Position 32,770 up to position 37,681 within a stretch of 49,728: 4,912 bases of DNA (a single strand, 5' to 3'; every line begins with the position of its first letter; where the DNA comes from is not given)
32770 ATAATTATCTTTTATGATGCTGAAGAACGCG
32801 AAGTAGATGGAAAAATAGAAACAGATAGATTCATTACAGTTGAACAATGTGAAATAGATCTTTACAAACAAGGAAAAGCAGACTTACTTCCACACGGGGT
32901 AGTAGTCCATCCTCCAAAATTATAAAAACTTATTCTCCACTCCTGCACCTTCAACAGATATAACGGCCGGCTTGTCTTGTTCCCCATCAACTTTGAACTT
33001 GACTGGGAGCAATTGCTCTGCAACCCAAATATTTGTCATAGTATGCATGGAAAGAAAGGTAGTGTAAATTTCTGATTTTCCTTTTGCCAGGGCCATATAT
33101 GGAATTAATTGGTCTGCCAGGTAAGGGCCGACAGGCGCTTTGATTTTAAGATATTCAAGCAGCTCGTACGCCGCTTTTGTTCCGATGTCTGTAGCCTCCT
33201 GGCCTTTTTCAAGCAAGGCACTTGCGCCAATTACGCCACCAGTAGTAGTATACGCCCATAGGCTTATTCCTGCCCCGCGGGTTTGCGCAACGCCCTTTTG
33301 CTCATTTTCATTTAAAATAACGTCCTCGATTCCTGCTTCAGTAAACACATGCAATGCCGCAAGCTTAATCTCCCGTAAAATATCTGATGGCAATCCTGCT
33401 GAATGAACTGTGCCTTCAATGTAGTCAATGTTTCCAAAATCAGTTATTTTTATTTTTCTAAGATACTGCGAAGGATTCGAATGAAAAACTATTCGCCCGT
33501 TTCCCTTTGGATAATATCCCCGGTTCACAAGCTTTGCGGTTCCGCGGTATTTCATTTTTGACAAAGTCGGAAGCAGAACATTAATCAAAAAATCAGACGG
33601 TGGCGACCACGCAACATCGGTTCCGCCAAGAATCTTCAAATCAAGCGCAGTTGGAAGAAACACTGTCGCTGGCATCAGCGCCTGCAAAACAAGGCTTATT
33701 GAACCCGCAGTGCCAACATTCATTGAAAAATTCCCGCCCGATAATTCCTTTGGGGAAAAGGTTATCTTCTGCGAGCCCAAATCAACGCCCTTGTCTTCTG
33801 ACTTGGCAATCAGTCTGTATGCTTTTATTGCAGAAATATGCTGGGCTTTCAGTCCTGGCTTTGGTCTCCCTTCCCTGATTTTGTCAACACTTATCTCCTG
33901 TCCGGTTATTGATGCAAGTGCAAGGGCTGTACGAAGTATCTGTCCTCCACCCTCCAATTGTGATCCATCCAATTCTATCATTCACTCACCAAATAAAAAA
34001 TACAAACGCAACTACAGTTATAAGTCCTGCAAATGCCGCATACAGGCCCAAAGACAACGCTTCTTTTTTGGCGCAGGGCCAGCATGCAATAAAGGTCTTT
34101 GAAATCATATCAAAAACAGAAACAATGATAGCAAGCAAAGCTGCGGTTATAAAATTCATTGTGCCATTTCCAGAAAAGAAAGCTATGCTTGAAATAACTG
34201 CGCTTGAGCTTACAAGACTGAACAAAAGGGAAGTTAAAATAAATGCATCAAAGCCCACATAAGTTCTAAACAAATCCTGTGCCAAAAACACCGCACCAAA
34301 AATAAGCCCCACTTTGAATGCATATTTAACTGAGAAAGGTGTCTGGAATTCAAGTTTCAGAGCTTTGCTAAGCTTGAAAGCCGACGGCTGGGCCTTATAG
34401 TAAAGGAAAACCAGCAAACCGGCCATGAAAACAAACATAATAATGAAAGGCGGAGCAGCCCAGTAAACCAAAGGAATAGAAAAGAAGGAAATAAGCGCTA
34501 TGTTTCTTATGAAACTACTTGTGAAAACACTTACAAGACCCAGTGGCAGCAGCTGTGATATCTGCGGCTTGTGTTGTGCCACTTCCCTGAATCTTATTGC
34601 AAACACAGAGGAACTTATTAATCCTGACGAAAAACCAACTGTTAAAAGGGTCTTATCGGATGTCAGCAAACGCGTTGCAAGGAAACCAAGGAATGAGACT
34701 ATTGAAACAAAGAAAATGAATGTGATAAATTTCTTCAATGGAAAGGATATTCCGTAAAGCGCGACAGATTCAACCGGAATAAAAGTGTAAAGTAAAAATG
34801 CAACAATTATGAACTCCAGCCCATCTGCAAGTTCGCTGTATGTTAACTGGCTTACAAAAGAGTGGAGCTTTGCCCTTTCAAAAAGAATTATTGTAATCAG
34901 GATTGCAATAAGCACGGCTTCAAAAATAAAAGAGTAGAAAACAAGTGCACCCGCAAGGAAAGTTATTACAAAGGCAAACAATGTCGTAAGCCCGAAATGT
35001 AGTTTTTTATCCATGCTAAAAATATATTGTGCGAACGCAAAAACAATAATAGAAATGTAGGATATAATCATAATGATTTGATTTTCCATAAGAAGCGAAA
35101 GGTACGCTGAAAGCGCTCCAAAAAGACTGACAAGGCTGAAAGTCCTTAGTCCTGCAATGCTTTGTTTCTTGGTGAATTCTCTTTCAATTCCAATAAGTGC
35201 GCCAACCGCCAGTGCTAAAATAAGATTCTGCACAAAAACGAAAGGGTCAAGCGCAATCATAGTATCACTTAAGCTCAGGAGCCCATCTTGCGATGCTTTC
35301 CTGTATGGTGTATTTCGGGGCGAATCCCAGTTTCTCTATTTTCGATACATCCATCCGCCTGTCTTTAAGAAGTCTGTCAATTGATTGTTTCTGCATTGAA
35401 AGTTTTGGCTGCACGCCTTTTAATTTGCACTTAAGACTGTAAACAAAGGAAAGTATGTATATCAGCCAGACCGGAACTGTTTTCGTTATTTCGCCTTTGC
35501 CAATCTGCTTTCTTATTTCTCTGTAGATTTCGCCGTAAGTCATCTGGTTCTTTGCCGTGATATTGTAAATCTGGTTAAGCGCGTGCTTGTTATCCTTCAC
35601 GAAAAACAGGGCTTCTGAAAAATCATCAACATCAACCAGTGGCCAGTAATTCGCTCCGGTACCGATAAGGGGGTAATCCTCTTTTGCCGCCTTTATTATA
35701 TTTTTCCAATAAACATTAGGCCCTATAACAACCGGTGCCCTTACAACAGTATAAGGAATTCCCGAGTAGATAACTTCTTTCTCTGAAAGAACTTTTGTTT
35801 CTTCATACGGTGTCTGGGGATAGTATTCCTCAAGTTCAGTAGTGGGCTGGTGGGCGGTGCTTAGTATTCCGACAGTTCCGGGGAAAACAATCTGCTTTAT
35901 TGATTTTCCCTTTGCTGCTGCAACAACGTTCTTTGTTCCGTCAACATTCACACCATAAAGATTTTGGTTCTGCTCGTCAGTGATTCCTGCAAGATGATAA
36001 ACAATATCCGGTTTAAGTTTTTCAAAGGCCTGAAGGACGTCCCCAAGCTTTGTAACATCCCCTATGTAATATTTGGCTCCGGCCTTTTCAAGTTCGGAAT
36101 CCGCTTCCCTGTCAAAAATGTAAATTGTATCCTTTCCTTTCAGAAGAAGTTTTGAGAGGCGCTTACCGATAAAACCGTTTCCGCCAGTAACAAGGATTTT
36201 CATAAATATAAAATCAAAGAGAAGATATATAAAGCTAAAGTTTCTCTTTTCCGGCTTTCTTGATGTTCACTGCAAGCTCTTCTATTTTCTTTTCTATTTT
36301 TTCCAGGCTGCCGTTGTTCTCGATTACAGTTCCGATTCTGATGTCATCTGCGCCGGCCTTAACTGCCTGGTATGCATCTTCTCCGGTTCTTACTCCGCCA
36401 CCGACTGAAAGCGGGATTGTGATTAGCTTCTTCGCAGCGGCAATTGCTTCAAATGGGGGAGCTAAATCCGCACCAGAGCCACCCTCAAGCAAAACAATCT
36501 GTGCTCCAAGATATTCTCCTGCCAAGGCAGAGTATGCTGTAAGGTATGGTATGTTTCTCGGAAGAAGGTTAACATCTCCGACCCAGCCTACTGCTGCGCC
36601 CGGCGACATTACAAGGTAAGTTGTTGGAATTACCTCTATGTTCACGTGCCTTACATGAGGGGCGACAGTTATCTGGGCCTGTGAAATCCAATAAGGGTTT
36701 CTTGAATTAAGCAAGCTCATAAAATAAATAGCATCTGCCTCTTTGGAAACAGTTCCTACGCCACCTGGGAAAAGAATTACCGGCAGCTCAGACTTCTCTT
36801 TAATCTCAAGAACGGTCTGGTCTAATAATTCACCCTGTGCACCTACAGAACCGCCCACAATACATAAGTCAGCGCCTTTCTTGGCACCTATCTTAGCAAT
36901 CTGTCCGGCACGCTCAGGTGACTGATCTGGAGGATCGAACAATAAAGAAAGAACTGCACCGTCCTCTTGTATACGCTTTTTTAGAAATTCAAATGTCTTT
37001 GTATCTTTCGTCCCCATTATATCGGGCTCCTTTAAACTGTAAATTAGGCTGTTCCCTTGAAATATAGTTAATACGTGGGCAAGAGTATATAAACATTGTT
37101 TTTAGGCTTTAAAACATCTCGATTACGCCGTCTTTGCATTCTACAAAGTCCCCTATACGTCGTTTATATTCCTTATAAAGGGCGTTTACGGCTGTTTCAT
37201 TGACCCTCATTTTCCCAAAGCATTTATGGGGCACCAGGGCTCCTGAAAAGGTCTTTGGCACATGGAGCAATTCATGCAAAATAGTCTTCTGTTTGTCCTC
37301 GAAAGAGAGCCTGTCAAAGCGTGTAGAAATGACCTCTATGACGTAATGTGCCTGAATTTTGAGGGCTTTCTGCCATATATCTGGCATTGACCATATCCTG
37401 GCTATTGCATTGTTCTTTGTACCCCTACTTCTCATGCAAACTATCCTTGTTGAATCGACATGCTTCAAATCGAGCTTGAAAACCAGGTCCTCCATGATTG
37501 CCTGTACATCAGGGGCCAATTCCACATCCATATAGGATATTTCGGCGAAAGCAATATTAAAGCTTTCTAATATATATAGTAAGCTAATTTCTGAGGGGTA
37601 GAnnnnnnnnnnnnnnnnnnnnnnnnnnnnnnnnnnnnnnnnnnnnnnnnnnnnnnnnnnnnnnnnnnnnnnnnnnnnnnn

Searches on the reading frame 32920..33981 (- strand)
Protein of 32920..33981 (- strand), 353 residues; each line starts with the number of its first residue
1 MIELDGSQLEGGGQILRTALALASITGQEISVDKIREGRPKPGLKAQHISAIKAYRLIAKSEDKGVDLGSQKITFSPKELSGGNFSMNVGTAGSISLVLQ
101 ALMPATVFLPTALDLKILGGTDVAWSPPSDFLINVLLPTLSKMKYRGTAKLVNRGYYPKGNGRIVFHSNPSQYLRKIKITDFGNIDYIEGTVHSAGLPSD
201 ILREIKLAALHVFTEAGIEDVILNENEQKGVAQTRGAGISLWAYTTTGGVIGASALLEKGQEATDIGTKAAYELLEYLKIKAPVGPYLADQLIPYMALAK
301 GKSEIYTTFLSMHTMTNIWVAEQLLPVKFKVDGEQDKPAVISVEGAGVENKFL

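Call 23: search_protein_families(library=pfam, proteins=[window:32920-33981:-], max_evalue=0.0001)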
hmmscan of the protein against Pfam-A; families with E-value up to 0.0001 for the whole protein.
window:32920-33981:- (353 aa): 2 families
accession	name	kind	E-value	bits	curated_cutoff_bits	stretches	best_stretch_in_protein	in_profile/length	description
PF01137.26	RTC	-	4.4e-76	255.4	27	1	9-331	2-221/221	RNA 3'-terminal phosphate cyclase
PF05189.18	RTC_insert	-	3.4e-19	69.6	23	1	180-279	1-102/102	RNA 3'-terminal phosphate cyclase (RTC), insert domain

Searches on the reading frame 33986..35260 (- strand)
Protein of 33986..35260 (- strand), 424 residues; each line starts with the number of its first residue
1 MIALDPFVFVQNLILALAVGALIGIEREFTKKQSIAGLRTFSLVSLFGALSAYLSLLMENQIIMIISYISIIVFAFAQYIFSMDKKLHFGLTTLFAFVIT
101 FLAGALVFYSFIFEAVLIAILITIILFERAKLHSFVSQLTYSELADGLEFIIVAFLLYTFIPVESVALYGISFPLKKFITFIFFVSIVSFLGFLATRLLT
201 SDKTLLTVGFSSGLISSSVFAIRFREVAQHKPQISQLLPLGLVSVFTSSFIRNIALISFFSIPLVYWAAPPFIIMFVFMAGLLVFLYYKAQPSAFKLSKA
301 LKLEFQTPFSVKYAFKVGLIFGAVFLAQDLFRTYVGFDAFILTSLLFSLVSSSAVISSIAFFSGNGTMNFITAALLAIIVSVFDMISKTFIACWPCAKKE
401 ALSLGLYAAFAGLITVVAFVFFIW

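Call 10: search_protein_families(library=pfam, proteins=[window:33986-35260:-])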
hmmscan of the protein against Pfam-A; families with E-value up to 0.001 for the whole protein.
window:33986-35260:- (424 aa): 2 families
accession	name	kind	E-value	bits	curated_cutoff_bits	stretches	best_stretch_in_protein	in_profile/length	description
PF13194.11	DUF4010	-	2.8e-28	99.5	30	1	184-393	2-207/210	Domain of unknown function (DUF4010)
PF02308.21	MgtC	-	5.3e-21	75.6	31.4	1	13-134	1-120/121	MgtC family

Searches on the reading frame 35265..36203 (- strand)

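Call 24: search_protein_families(library=pfam, proteins=[window:35265-36203:-], max_evalue=0.0001)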
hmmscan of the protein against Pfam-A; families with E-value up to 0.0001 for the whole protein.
window:35265-36203:- (312 aa): 8 families
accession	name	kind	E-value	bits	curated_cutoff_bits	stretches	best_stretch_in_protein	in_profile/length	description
PF01370.27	Epimerase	-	5.6e-32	111.5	20.9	1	3-215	1-239/240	NAD dependent epimerase/dehydratase family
PF01073.25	3Beta_HSD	-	5.2e-19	68.8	22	1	4-146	1-159/280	3-beta hydroxysteroid dehydrogenase/isomerase family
PF04321.23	RmlD_sub_bind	-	3.1e-16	59.7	27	1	1-237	1-234/287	RmlD substrate binding domain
PF16363.11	GDP_Man_Dehyd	-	3.7e-14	53.4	27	1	4-142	1-162/332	GDP-mannose 4,6 dehydratase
PF13460.12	NAD_binding_10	-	4.9e-14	53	27.2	1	7-158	1-145/184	NAD(P)H-binding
PF07993.18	NAD_binding_4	-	2.5e-10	40.4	20.1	1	64-161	88-209/258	Male sterility protein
PF02719.21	Polysacc_synt_2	-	3.5e-09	36.7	20.2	1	3-107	1-125/293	Polysaccharide biosynthesis protein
PF05368.20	NmrA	-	2.6e-06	27.7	27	1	2-242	4-242/298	NmrA-like family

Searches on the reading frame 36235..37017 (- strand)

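Call 24: search_protein_families(library=pfam, proteins=[window:36235-37017:-], max_evalue=0.0001)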
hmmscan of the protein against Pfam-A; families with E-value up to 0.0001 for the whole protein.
window:36235-37017:- (260 aa): 3 families
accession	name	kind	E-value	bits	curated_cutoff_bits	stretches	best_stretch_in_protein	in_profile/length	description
PF01884.23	PcrB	-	9.4e-48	163.1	23.9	1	26-245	11-219/226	PcrB family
PF00977.27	His_biosynth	-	4.5e-07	30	23.6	1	189-249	62-125/228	Histidine biosynthesis protein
PF01180.27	DHO_dh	-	3.7e-05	23.5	27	1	192-247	230-289/291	Dihydroorotate dehydrogenase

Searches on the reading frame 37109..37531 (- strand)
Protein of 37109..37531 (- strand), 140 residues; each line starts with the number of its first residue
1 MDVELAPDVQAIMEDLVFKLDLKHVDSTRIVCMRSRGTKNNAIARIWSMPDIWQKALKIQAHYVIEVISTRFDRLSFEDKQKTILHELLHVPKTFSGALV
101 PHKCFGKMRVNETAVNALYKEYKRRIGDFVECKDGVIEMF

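Call 24: search_protein_families(library=pfam, proteins=[window:37109-37531:-], max_evalue=0.0001)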
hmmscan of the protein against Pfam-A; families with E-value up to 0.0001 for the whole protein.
window:37109-37531:- (140 aa): 1 family
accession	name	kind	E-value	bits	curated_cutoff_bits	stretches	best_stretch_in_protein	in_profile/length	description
PF18894.6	PhageMetallopep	-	2.3e-21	76.7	23.7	1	2-103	2-111/134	Putative phage metallopeptidase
